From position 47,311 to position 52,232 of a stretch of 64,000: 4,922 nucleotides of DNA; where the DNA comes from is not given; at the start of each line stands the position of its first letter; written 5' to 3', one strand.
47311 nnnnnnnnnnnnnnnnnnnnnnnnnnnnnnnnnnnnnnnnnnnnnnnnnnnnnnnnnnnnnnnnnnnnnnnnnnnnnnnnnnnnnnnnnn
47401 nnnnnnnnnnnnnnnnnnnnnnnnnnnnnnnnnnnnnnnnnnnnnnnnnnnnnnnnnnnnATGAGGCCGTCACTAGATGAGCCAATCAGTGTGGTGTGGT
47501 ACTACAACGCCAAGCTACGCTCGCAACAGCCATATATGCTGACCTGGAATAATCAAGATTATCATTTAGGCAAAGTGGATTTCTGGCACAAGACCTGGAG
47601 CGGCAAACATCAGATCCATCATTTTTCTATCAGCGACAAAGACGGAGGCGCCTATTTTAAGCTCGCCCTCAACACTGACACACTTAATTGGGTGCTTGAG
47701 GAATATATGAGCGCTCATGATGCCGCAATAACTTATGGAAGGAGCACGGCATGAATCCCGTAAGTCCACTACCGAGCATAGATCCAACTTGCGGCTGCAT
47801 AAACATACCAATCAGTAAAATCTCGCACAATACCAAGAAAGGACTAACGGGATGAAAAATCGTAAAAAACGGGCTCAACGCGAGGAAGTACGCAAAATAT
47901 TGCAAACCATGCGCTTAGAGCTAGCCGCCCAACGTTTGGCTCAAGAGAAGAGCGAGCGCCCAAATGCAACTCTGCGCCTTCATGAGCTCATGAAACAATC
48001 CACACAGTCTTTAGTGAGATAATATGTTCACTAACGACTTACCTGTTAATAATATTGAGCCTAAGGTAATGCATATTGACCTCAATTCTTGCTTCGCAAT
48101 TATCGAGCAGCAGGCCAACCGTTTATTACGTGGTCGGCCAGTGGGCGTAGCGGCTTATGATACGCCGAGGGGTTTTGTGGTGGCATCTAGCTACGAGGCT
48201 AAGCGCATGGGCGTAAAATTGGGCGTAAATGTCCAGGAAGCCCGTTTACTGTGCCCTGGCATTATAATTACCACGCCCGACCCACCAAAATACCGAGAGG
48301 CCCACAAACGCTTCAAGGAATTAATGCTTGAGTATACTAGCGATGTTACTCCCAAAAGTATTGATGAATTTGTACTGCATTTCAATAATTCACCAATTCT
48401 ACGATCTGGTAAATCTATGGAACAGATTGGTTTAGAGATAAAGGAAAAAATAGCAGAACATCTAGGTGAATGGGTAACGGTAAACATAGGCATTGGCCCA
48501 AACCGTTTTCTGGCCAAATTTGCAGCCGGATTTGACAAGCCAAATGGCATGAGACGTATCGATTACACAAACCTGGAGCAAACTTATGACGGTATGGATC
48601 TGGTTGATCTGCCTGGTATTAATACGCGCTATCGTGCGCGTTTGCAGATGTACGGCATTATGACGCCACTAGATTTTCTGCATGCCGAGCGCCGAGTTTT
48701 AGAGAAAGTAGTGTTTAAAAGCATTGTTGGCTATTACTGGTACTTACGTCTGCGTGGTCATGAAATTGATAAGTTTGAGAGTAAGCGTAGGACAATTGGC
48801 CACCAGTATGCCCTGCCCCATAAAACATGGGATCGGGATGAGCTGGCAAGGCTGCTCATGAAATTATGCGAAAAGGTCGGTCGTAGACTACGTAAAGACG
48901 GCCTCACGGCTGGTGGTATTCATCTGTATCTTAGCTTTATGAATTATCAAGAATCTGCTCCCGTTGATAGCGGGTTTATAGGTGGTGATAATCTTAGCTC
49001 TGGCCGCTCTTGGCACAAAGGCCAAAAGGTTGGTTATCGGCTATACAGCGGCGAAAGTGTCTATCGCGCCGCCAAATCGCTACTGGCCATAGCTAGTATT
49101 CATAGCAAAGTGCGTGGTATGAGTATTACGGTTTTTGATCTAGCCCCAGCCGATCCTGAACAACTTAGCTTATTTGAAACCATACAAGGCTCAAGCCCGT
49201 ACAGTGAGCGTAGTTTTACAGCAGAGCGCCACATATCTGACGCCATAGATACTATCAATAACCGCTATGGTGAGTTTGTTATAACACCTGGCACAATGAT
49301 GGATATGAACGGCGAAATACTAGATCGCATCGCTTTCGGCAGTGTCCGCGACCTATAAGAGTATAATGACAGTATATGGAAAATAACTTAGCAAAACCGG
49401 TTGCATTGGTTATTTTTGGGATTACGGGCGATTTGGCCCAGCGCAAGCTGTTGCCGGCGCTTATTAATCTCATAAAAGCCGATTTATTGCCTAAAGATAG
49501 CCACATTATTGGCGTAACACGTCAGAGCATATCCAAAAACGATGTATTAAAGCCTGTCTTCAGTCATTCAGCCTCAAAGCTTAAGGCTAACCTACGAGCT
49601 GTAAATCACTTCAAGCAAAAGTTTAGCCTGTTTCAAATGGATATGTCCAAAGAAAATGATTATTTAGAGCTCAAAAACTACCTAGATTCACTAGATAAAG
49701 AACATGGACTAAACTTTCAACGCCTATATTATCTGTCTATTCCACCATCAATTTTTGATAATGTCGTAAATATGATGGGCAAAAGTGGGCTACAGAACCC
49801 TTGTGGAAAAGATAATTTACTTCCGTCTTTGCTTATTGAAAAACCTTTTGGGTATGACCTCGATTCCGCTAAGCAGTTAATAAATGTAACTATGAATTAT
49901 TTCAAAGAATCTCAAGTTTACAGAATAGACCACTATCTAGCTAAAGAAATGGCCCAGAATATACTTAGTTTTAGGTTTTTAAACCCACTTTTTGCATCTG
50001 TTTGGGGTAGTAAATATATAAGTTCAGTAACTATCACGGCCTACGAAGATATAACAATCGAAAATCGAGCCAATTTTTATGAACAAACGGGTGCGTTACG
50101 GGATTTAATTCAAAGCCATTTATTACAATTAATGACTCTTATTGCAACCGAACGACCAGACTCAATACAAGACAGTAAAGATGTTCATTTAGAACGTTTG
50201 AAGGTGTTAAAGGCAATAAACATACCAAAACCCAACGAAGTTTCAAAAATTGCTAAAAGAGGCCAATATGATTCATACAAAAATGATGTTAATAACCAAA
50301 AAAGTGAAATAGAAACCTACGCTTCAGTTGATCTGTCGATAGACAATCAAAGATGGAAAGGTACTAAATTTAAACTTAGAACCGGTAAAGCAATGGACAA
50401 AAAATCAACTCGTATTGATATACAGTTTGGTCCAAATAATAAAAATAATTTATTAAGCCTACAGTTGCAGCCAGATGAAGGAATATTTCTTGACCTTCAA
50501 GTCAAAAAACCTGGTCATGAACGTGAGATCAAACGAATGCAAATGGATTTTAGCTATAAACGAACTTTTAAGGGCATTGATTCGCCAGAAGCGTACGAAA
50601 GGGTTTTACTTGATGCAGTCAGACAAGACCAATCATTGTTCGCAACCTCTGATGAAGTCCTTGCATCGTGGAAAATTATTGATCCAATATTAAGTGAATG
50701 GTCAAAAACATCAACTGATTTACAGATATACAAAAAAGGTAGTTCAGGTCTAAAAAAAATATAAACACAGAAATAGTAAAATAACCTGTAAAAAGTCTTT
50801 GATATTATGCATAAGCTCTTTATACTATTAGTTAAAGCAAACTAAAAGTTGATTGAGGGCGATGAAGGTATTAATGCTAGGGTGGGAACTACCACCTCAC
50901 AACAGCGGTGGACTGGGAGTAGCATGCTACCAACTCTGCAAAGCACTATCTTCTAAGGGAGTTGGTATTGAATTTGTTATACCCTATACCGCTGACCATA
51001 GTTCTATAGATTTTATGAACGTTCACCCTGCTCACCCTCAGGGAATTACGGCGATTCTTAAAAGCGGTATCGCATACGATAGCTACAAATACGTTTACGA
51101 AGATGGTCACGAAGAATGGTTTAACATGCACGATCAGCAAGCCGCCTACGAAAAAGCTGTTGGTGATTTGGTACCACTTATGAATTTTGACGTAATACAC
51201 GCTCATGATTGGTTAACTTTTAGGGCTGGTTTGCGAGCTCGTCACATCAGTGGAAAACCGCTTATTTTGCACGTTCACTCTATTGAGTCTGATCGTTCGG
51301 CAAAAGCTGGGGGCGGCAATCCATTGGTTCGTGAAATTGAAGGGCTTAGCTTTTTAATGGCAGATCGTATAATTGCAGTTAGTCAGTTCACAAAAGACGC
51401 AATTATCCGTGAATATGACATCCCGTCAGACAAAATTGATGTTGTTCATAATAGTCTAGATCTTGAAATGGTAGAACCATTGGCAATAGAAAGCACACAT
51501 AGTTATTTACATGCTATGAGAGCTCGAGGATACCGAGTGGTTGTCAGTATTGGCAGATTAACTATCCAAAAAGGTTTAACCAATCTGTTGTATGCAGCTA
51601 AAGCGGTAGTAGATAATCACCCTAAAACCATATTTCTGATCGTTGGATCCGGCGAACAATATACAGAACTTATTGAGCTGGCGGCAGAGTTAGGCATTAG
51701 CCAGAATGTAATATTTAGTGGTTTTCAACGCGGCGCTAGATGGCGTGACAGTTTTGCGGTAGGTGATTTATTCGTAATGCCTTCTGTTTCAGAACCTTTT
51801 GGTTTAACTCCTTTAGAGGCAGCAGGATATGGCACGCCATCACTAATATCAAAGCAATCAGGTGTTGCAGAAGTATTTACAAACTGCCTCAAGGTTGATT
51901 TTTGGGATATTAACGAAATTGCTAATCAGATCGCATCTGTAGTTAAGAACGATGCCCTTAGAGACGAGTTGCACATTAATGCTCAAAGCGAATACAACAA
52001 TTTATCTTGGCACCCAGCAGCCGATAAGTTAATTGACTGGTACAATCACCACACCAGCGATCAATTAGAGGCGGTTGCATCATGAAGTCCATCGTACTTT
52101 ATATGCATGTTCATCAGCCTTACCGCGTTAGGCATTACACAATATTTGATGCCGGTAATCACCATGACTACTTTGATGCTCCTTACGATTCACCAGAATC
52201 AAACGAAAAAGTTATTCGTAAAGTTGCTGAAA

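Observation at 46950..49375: GC-rich five-ORF cassette: two paralogous small proteins, two micro-ORFs and a UmuC-like polymerase, with no known accessory subunit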

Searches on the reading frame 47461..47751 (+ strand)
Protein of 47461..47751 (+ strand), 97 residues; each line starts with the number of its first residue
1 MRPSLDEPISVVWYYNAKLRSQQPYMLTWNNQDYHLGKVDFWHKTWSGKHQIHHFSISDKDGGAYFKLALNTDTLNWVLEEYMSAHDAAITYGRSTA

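Call 3: search_protein_families(library=pfam, proteins=[window:47461-47751:+], max_evalue=1)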
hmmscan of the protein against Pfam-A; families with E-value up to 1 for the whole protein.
window:47461-47751:+ (97 aa): 0 families

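Call 4: search_protein_families(library=ncbifam, proteins=[window:47461-47751:+], max_evalue=1)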
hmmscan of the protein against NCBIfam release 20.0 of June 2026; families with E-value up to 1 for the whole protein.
window:47461-47751:+ (97 aa): 0 families

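Call 8: search_protein_families(library=phrogs, proteins=[window:47461-47751:+], max_evalue=1)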
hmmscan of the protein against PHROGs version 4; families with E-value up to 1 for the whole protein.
window:47461-47751:+ (97 aa): 2 families
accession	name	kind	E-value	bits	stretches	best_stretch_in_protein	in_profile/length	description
phrog_23919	-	unknown function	0.13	13.6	1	21-46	16-41/68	-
phrog_35128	-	unknown function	0.2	11.4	1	41-91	383-431/511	-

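Call 14: find_homologous_proteins(query=window:47461-47751:+, max_evalue=0.01)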
Query window:47461-47751:+ (97 aa): 83 proteins with E <= 0.01 among 83 candidates.
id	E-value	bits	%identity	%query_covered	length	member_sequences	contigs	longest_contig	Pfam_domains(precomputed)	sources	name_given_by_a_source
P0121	3.1e-54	199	84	100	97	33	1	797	-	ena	-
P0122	2.7e-52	193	85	96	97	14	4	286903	-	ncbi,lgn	-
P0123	6.0e-52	192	81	100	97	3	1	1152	-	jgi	jgi:hypothetical protein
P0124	4.2e-51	189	83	99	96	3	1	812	-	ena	-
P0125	1.5e-50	187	78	100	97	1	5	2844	-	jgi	jgi:hypothetical protein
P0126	1.7e-50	187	80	100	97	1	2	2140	-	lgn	-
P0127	1.5e-49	184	77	100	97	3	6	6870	-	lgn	-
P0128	5.0e-49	182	78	100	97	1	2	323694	-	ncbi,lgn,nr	ncbi:hypothetical protein H0V99_03145 [Candidatus Saccharibacteria bacterium]|nr:hypothetical protei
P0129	2.7e-47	177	78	96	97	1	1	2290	-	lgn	-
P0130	4.2e-47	176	79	98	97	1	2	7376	-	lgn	-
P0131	3.0e-46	173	74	99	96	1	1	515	-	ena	-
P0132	8.2e-46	172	76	98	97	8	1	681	-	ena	-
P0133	9.6e-46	172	74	97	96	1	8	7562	-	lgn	-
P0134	1.7e-45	171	74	100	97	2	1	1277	-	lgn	-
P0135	1.7e-45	171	74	100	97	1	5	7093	-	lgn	-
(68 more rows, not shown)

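Call 100: search_protein_families(library=padloc, proteins=[window:47461-47751:+], max_evalue=0.1)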
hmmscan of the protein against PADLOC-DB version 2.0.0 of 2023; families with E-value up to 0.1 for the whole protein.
window:47461-47751:+ (97 aa): 0 families

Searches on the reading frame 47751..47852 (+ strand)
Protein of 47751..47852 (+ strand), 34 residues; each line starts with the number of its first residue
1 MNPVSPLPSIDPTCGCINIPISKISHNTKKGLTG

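Call 3: search_protein_families(library=pfam, proteins=[window:47751-47852:+], max_evalue=1)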
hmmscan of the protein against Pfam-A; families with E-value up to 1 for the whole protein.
window:47751-47852:+ (34 aa): 0 families

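Call 4: search_protein_families(library=ncbifam, proteins=[window:47751-47852:+], max_evalue=1)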
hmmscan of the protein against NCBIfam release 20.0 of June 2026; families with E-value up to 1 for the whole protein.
window:47751-47852:+ (34 aa): 0 families

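Call 8: search_protein_families(library=phrogs, proteins=[window:47751-47852:+], max_evalue=1)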
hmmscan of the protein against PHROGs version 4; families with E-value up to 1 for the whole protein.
window:47751-47852:+ (34 aa): 0 families

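Call 100: search_protein_families(library=padloc, proteins=[window:47751-47852:+], max_evalue=0.1)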
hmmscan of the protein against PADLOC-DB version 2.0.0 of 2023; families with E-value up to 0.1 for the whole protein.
window:47751-47852:+ (34 aa): 0 families

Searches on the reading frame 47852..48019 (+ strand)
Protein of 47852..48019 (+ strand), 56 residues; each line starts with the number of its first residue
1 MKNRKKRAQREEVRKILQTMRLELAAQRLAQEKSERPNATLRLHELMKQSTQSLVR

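Call 3: search_protein_families(library=pfam, proteins=[window:47852-48019:+], max_evalue=1)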
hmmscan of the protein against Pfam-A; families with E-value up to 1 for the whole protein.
window:47852-48019:+ (56 aa): 0 families

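Call 4: search_protein_families(library=ncbifam, proteins=[window:47852-48019:+], max_evalue=1)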
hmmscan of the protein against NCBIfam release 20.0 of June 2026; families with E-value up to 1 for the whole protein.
window:47852-48019:+ (56 aa): 2 families
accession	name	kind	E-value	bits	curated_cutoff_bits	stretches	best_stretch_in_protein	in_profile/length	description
TIGR00721.1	tfx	subfamily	0.041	13.8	60.25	1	2-51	16-66/137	Tfx family DNA-binding protein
NF003056.0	PRK03975.1-4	equivalog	0.12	12.3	115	1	3-50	17-65/145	putative transcriptional regulator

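Call 8: search_protein_families(library=phrogs, proteins=[window:47852-48019:+], max_evalue=1)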
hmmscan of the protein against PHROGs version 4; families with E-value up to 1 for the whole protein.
window:47852-48019:+ (56 aa): 0 families

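Call 98: search_solved_structures(query=A8, max_evalue=10)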
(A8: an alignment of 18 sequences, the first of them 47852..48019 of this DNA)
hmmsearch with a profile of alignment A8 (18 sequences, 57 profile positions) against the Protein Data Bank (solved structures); distinct sequences matched with E-value up to 10: 3.
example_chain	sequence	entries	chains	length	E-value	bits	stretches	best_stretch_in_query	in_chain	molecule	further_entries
5ed9_A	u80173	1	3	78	1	13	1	17-40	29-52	SUN domain-containing protein 2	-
5z2n_B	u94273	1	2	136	1.6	12.4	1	11-23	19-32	Oxysterol-binding protein-related protein 1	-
5z2m_B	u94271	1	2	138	2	12.1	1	11-23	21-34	Oxysterol-binding protein-related protein 1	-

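Call 99: search_protein_families(library=pfam, alignment_id=A8, max_evalue=10)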
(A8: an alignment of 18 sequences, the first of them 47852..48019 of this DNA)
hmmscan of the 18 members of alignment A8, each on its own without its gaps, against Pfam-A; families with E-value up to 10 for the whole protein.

A. member 1, window:47852-48019:+ (56 aa): 0 families

B. families by the number of members that match (of 18 scanned): 2 families
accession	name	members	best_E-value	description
PF25030.1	M-HEAT_ATR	2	0.036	Serine/threonine-protein kinase ATR, M-HEAT region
PF08901.16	DUF1847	1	0.033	Protein of unknown function (DUF1847)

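Call 100: search_protein_families(library=padloc, proteins=[window:47852-48019:+], max_evalue=0.1)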
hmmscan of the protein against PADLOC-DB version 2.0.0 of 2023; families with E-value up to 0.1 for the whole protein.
window:47852-48019:+ (56 aa): 0 families

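Call 124: predict_structure(protein=window:47852-48019:+)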
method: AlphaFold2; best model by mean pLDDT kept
length: 56 residues; sequences in the alignment: 1
mean_pLDDT: 79.1   pTM: 0.46
mean pLDDT of the five models: 79.1, 78.0, 76.5, 72.8, 72.2
residues with pLDDT >= 90: 21; 70-90: 15; 50-70: 19; < 50: 1
segments of 3 or more residues with pLDDT < 50: none
pLDDT, mean of each block of 10 residues (from residue 1): 90 98 89 60 71 59
secondary structure, 60 per line:
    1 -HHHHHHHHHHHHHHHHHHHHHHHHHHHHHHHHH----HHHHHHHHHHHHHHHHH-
elements in order: H2-34 H39-55

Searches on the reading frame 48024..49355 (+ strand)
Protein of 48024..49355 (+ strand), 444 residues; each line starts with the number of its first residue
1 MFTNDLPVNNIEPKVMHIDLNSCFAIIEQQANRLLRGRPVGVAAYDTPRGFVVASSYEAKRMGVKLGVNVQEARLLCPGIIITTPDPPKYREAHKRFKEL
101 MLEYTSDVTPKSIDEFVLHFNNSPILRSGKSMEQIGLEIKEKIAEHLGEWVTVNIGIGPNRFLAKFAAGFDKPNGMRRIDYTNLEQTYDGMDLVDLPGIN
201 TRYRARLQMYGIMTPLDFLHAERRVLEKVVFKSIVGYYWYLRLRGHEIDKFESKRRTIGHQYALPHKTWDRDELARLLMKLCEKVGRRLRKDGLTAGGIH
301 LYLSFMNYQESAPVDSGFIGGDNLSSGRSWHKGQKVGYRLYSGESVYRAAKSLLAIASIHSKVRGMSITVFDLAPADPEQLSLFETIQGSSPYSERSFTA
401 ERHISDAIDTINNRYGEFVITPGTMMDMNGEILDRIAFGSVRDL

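Call 3: search_protein_families(library=pfam, proteins=[window:48024-49355:+], max_evalue=1)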
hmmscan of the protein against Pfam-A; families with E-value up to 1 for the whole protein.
window:48024-49355:+ (444 aa): 2 families
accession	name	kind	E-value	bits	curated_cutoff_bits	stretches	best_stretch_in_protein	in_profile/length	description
PF00817.25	IMS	-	2.1e-30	106.1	23.2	1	18-168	1-147/148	impB/mucB/samB family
PF11799.13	IMS_C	-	8.9e-14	52.3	20.7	1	256-383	2-109/109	impB/mucB/samB family C-terminal domain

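Call 4: search_protein_families(library=ncbifam, proteins=[window:48024-49355:+], max_evalue=1)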
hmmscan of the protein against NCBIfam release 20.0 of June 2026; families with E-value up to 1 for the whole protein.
window:48024-49355:+ (444 aa): 10 families
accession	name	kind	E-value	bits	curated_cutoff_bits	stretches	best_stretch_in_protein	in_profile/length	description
NF002848.0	PRK03103.1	subfamily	8.6e-49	166.1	381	1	14-432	5-398/410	DNA polymerase IV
NF002492.0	PRK01810.1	equivalog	2.9e-46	158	399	1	15-309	12-304/412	DNA polymerase IV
NF002677.0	PRK02406.1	equivalog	1.1e-45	156.3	256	1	13-310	6-301/357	DNA polymerase IV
NF003015.0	PRK03858.1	subfamily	9.6e-44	150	367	2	12-310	6-296/399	DNA polymerase IV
NF010731.0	PRK14133.1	equivalog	2.9e-42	145.2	362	2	14-309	4-291/352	DNA polymerase IV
NF002751.0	PRK02794.1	equivalog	5.1e-38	131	371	1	14-309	39-329/425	DNA polymerase IV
NF002882.0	PRK03348.1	equivalog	6.5e-33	114.2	389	1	12-301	4-291/461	DNA polymerase IV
NF002292.0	PRK01216.1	equivalog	2.8e-31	108.8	339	1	15-285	3-272/351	DNA polymerase IV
NF002883.0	PRK03352.1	equivalog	1.3e-25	90.3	330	1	14-301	6-289/347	DNA polymerase IV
NF002955.0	PRK03609.1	subfamily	6.6e-13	48.4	431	1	17-229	4-217/422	translesion error-prone DNA polymerase V subunit UmuC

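Call 8: search_protein_families(library=phrogs, proteins=[window:48024-49355:+], max_evalue=1)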
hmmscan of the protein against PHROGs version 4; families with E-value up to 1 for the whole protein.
window:48024-49355:+ (444 aa): 2 families
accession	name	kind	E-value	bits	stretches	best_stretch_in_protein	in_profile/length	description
phrog_1268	-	DNA, RNA and nucleotide metabolism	4.5e-49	168.5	1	14-427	3-398/425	DNA polymerase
phrog_22471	-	unknown function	0.24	12.5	1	269-339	80-151/161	-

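Call 100: search_protein_families(library=padloc, proteins=[window:48024-49355:+], max_evalue=0.1)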
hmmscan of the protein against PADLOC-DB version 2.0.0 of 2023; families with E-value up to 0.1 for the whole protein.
window:48024-49355:+ (444 aa): 0 families

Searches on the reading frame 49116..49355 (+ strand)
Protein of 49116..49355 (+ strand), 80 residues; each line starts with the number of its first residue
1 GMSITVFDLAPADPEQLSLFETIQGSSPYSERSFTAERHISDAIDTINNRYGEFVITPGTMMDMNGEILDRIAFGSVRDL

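Call 80: search_protein_families(library=pfam, alignment_id=A6, max_evalue=10)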
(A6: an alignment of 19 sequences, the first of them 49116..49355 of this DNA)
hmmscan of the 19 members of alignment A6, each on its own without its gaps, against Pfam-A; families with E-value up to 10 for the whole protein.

A. member 1, window:49116-49355:+ (80 aa): 1 family
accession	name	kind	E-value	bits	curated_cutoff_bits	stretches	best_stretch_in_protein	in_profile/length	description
PF00982.27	Glyco_transf_20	-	0.18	11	32.5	1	22-79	316-373/473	Glycosyltransferase family 20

B. families by the number of members that match (of 19 scanned): 6 families
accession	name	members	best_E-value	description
PF13438.11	DUF4113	14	0.0046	Domain of unknown function (DUF4113)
PF00982.27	Glyco_transf_20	7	0.0076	Glycosyltransferase family 20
PF10074.15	RovC_DNA-bd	1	0.1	T6SS, Transcription factor, DNA binding domain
PF07653.23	SH3_2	1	0.14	Variant SH3 domain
PF14604.12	SH3_9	1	0.21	Variant SH3 domain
PF24147.2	C2_SHIP1-2_2nd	1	0.28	SHIP1/2 second C2 domain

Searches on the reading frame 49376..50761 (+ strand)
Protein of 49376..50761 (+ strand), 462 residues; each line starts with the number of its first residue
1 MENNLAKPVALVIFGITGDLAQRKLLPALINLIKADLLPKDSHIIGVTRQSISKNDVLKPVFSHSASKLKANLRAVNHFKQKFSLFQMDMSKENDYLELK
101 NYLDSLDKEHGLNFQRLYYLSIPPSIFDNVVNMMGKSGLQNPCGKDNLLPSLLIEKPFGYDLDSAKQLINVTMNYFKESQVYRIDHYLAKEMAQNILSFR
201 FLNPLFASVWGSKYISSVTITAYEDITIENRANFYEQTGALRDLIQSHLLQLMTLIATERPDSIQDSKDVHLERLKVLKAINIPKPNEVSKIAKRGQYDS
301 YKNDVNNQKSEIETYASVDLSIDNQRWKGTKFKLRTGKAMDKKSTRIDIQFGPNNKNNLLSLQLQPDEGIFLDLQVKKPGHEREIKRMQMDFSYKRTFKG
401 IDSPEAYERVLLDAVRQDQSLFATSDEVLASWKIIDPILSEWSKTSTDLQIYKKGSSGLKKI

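Call 101: search_protein_families(library=pfam, proteins=[window:49376-50761:+], max_evalue=0.001)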
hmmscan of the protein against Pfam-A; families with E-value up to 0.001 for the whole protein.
window:49376-50761:+ (462 aa): 2 families
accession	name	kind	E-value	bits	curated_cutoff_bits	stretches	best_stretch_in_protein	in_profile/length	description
PF02781.21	G6PD_C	-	1.6e-80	270.7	27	1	198-460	2-282/296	Glucose-6-phosphate dehydrogenase, C-terminal domain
PF00479.28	G6PD_N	-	4.7e-50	171.2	22.1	1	12-195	1-183/183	Glucose-6-phosphate dehydrogenase, NAD binding domain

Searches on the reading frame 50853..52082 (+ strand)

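Call 101: search_protein_families(library=pfam, proteins=[window:50853-52082:+], max_evalue=0.001)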
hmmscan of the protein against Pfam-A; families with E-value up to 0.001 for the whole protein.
window:50853-52082:+ (410 aa): 6 families
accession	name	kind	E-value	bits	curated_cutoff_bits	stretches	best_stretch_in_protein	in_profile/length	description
PF00534.26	Glycos_transf_1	-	1.5e-28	100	26.4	1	226-378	14-170/172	Glycosyl transferases group 1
PF13439.12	Glyco_transf_4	-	1.2e-22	81.2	28.5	1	19-205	2-169/170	Glycosyltransferase Family 4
PF13692.12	Glyco_trans_1_4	-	4.9e-21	75.9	27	1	228-366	2-142/142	Glycosyl transferases group 1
PF13579.12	Glyco_trans_4_4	-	2e-16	61.2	29.7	1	19-200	1-157/158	Glycosyl transferase 4-like domain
PF08323.17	Glyco_transf_5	-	2.2e-16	60.7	22.7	1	5-151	1-175/239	Starch synthase catalytic domain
PF20706.3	GT4-conflict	-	3.6e-14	53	26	1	221-362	191-335/385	Family 4 Glycosyltransferase in conflict systems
